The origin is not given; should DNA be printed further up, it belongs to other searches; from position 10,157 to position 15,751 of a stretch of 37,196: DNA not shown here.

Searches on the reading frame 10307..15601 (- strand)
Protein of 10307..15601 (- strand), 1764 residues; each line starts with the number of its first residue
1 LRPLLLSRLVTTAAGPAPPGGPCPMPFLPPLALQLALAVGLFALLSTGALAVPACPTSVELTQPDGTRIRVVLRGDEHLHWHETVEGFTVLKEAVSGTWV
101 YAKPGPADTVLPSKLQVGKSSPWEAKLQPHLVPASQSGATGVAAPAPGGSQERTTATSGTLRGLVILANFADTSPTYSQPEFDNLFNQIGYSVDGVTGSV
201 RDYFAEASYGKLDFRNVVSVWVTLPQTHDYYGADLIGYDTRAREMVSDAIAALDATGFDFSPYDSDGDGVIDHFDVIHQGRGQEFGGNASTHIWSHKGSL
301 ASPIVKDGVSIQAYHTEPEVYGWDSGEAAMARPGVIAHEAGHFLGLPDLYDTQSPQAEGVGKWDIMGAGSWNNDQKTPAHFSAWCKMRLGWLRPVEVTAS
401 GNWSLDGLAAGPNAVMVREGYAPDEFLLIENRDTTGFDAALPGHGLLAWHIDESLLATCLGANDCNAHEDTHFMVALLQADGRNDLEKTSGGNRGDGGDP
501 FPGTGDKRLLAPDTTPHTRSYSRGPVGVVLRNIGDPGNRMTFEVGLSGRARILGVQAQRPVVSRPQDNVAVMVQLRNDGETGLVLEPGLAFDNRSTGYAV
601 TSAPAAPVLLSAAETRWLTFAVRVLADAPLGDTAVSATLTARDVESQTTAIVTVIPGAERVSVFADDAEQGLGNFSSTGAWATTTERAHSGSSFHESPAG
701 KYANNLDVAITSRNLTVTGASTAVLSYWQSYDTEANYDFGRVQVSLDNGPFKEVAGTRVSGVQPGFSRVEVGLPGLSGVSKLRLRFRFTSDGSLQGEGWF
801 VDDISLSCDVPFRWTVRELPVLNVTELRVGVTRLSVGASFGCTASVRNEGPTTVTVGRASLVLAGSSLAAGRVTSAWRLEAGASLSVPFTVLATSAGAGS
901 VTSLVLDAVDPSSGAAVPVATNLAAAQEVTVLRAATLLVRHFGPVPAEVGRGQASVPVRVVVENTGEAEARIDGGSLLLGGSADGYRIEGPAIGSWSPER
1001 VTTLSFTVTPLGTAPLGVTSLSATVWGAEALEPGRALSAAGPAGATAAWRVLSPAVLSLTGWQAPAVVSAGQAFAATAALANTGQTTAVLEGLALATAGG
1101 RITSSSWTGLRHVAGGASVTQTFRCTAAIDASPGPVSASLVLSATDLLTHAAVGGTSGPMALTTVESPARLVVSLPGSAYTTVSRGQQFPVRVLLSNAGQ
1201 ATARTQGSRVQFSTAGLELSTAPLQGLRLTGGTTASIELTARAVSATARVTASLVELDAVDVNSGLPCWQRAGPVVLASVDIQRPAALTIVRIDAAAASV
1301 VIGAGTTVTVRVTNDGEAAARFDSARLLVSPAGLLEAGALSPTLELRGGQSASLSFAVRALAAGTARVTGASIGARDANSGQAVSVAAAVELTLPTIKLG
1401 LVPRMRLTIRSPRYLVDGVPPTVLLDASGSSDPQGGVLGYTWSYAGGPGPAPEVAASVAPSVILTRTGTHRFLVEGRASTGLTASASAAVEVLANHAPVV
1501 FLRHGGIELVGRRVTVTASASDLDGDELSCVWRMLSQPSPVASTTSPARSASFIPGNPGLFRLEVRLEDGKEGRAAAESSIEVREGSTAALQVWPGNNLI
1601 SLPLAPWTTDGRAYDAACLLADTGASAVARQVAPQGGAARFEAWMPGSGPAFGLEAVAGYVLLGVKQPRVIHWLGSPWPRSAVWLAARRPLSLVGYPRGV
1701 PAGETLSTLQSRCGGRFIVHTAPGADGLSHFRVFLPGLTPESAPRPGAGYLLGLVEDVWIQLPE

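Call 13: search_protein_families(library=pfam, proteins=[window:10307-15601:-])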
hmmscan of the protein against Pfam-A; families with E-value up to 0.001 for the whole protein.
window:10307-15601:- (1764 aa): 5 families
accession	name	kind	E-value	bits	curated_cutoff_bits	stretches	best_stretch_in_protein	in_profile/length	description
PF05547.17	Peptidase_M6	-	9.6e-28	97.7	22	1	177-386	44-282/294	Immune inhibitor A peptidase M6, catalytic domain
PF07705.17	CARDB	-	1.2e-10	41.9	22.7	0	820-902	2-78/101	CARDB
PF22352.2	K319L-like_PKD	-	5.5e-08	33.2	27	0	1422-1492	13-84/84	K319L-like, PKD domain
PF20773.4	InhA-like_MAM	-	5.5e-08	33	26.9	1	704-809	47-165/191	Immune inhibitor A-like, MAM domain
PF21027.3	Sde0182_C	-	0.00059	20.8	27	0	1422-1444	1-23/83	Cellulose-binding protein Sde0182, C-terminal domain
